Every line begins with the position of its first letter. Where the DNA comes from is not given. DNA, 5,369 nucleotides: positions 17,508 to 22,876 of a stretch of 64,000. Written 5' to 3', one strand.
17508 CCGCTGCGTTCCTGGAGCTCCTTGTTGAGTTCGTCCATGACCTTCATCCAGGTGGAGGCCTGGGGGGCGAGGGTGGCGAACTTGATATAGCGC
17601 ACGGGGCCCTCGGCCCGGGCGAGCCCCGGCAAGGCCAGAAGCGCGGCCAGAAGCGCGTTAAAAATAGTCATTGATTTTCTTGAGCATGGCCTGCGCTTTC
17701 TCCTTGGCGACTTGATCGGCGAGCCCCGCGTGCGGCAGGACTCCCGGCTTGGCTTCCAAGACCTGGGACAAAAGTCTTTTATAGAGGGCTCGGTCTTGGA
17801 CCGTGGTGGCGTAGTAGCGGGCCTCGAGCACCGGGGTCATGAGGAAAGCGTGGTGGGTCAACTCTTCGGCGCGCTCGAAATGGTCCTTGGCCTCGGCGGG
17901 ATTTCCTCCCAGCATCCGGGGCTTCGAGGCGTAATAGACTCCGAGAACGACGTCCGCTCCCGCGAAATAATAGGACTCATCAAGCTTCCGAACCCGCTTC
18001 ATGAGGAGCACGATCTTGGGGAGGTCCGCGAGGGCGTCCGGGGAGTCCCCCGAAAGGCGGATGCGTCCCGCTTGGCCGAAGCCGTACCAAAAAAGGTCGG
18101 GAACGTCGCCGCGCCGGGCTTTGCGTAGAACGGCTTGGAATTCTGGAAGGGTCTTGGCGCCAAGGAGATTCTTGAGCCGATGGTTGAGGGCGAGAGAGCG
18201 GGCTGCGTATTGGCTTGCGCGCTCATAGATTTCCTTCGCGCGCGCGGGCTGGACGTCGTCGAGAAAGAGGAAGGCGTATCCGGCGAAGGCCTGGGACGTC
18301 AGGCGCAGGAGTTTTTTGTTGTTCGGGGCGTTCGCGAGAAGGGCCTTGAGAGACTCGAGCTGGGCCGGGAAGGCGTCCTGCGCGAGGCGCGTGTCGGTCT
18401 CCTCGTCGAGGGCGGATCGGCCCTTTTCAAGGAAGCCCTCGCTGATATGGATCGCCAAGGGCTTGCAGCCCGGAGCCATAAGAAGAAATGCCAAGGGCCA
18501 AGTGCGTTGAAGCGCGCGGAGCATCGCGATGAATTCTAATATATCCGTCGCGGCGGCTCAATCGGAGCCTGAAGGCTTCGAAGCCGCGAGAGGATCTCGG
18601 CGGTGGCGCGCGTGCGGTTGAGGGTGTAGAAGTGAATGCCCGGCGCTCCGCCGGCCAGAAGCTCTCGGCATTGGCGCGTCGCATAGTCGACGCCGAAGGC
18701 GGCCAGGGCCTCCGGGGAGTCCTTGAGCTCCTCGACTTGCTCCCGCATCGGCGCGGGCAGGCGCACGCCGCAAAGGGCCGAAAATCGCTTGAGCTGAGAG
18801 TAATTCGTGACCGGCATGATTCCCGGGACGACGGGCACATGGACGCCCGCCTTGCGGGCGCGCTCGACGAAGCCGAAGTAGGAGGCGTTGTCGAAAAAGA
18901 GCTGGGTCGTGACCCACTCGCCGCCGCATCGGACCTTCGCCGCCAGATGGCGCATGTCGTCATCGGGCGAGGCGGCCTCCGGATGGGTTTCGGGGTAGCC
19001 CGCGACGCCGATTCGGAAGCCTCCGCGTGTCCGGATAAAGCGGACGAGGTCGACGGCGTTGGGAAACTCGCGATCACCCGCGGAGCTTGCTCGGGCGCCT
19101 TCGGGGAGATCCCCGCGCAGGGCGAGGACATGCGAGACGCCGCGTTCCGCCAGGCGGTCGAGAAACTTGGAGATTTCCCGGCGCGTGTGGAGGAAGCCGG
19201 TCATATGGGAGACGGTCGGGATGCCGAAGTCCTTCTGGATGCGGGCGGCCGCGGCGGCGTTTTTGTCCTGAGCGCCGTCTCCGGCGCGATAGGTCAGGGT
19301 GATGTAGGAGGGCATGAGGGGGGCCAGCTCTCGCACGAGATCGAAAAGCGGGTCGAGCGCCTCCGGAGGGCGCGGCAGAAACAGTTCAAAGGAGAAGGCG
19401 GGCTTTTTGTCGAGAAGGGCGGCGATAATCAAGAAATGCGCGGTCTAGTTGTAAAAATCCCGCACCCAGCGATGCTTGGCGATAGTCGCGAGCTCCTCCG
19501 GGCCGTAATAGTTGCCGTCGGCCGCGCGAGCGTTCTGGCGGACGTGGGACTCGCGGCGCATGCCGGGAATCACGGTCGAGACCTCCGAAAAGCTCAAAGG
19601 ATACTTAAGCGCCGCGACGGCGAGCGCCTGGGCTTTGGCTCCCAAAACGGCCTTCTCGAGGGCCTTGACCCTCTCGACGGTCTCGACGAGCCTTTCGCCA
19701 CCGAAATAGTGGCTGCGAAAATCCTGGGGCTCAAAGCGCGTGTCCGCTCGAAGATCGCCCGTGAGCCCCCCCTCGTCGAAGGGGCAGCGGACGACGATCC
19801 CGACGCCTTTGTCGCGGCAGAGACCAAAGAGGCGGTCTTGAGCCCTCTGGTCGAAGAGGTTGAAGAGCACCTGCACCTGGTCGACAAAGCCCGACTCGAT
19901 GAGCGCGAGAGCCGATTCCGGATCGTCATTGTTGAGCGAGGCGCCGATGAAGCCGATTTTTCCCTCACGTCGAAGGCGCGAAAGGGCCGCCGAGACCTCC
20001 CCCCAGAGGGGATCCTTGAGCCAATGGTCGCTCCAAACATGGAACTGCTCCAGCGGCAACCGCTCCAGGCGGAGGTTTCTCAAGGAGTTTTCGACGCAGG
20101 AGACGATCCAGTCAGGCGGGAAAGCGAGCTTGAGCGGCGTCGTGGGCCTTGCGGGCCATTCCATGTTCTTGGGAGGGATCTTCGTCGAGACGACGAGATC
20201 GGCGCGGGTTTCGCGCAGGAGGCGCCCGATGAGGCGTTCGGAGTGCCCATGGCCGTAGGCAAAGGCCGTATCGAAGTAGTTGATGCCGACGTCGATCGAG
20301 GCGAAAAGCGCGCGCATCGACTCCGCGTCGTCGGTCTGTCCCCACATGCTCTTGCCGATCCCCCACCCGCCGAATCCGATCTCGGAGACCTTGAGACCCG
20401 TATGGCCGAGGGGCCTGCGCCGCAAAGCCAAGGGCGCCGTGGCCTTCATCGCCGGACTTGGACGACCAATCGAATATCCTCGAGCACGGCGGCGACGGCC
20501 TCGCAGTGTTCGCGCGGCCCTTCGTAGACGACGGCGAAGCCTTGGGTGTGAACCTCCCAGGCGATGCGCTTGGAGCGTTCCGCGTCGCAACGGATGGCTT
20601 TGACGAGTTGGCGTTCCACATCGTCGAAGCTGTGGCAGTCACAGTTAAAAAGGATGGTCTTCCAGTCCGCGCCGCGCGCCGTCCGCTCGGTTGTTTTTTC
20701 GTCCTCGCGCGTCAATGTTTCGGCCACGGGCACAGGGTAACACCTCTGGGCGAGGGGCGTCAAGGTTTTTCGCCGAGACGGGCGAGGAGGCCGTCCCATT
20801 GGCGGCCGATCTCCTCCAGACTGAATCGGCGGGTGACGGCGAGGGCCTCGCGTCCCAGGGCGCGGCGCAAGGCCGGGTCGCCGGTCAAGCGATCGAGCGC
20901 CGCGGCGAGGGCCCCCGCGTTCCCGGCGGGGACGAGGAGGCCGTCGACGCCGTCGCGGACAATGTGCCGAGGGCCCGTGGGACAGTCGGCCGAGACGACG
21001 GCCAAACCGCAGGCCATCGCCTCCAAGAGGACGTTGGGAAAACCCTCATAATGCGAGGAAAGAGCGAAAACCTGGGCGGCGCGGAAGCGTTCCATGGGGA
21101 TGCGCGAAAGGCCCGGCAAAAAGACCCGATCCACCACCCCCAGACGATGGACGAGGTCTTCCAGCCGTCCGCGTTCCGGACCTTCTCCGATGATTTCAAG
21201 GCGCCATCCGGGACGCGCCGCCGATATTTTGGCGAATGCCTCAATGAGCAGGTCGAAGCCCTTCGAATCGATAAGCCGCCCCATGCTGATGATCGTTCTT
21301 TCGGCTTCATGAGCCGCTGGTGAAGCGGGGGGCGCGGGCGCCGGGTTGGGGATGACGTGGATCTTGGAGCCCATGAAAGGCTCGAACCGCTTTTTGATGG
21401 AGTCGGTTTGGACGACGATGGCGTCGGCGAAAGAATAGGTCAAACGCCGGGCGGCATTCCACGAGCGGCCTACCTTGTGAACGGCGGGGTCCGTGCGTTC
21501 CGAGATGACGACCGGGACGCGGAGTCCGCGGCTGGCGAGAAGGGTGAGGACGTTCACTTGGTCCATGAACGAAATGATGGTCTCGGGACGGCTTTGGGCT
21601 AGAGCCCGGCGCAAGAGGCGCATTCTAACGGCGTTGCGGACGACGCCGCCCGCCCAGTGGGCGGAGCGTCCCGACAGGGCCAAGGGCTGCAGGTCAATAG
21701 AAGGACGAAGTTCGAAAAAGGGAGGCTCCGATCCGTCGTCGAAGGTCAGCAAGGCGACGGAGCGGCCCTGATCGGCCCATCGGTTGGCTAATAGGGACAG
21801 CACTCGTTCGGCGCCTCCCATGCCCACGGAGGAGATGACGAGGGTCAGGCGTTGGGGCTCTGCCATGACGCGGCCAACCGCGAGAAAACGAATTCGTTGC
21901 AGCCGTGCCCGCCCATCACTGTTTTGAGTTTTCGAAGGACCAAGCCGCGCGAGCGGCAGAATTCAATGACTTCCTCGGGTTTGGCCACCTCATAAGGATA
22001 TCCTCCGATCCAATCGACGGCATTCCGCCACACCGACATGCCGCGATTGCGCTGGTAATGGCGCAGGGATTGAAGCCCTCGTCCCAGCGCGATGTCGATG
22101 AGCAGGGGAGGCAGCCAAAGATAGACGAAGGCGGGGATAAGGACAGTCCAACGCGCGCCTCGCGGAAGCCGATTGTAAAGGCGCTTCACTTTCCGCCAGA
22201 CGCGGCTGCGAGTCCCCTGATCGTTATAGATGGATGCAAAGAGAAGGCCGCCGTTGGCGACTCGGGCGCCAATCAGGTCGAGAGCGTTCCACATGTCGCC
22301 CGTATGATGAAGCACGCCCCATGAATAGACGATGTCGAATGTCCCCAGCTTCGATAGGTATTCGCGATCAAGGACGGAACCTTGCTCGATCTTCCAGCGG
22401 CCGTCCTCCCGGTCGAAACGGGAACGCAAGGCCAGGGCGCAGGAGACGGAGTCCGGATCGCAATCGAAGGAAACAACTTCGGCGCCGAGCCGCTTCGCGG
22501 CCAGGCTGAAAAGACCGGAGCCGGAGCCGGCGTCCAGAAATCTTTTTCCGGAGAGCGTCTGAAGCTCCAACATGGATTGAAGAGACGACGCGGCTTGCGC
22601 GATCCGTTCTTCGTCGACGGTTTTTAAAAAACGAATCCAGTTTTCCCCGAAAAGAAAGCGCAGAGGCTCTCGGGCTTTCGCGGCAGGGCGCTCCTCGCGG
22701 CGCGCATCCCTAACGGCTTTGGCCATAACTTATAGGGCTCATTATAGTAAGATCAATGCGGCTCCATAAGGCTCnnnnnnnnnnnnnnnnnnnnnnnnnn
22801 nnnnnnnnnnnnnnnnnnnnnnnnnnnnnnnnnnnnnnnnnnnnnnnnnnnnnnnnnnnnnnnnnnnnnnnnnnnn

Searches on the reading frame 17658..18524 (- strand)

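Call 65: search_protein_families(library=pfam, proteins=[window:17658-18524:-], max_evalue=0.00001)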
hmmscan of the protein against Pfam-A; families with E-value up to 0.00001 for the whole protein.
window:17658-18524:- (288 aa): 1 family
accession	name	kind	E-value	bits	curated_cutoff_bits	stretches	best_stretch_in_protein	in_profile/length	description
PF16811.11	TAtT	-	1.4e-66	225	26.5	1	41-288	1-263/263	TRAP transporter T-component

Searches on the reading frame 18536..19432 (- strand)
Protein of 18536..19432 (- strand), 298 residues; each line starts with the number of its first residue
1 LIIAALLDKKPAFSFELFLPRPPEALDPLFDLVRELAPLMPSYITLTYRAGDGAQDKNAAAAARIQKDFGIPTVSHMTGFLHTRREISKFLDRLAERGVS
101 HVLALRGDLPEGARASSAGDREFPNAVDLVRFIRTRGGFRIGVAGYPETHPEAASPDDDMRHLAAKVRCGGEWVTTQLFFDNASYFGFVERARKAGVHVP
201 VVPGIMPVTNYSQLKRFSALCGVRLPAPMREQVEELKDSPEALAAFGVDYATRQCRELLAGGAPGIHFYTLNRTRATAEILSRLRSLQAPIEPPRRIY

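Call 65: search_protein_families(library=pfam, proteins=[window:18536-19432:-], max_evalue=0.00001)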
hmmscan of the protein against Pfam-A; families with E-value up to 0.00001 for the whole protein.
window:18536-19432:- (298 aa): 1 family
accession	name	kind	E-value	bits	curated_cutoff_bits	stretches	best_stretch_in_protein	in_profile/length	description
PF02219.23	MTHFR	-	2.3e-80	270.4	24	1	8-284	8-286/287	Methylenetetrahydrofolate reductase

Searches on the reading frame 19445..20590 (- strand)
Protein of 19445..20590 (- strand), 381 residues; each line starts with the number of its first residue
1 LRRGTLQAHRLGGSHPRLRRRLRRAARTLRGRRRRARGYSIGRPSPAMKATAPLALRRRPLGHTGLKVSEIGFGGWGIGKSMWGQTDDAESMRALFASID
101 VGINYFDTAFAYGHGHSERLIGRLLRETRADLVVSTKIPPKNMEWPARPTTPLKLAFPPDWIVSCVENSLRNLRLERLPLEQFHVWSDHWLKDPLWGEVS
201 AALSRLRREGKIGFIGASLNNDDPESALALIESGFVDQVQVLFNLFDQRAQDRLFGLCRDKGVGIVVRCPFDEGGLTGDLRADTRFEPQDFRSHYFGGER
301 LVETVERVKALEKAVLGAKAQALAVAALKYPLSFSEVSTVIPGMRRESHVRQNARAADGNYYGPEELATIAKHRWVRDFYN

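Call 65: search_protein_families(library=pfam, proteins=[window:19445-20590:-], max_evalue=0.00001)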
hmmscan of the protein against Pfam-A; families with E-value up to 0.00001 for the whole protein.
window:19445-20590:- (381 aa): 1 family
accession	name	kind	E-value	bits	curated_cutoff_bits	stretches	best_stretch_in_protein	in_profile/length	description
PF00248.27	Aldo_ket_red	-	1.4e-42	146.2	24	1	70-372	1-288/291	Aldo/keto reductase family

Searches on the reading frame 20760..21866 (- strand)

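Call 65: search_protein_families(library=pfam, proteins=[window:20760-21866:-], max_evalue=0.00001)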
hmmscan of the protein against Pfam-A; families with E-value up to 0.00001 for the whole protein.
window:20760-21866:- (368 aa): 5 families
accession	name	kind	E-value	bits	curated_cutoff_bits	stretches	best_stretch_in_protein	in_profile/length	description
PF00534.26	Glycos_transf_1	-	5.3e-39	133.9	26.4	1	185-341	11-169/172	Glycosyl transferases group 1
PF13692.12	Glyco_trans_1_4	-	2.2e-35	122.4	27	1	190-329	2-141/142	Glycosyl transferases group 1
PF13579.12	Glyco_trans_4_4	-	4.9e-15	56.6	29.7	1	17-174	1-157/158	Glycosyl transferase 4-like domain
PF13439.12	Glyco_transf_4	-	3e-14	53.9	28.5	1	16-175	1-165/170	Glycosyltransferase Family 4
PF20706.3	GT4-conflict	-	9e-06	25.3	26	0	169-291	175-309/385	Family 4 Glycosyltransferase in conflict systems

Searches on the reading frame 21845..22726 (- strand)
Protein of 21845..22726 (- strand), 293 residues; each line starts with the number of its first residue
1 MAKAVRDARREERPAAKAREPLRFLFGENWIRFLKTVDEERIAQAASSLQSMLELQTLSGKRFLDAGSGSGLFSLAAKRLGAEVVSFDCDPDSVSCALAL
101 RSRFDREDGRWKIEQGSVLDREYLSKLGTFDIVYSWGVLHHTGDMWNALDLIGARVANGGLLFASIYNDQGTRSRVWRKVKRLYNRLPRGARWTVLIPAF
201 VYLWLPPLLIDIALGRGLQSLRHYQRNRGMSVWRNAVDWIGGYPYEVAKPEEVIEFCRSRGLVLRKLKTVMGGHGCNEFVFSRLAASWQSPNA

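Call 66: search_protein_families(library=pfam, proteins=[window:21845-22726:-], max_evalue=0.00001)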
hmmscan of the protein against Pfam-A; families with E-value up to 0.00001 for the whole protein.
window:21845-22726:- (293 aa): 6 families
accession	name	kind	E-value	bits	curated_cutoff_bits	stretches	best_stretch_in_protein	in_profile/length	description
PF13489.12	Methyltransf_23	-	4.2e-13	49.8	27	1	39-170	3-122/164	Methyltransferase domain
PF08242.18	Methyltransf_12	-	6.6e-10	40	30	1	64-162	1-98/98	Methyltransferase domain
PF08241.18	Methyltransf_11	-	1.2e-08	36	21.2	1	64-163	1-94/95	Methyltransferase domain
PF13847.12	Methyltransf_31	-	1.9e-08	34.5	27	1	59-167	3-112/145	Methyltransferase domain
PF13649.12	Methyltransf_25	-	4.5e-08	34.1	27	1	64-160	2-97/97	Methyltransferase domain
PF06325.19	PrmA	-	2.1e-06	27.9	22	1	52-98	154-201/296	Ribosomal protein L11 methyltransferase (PrmA)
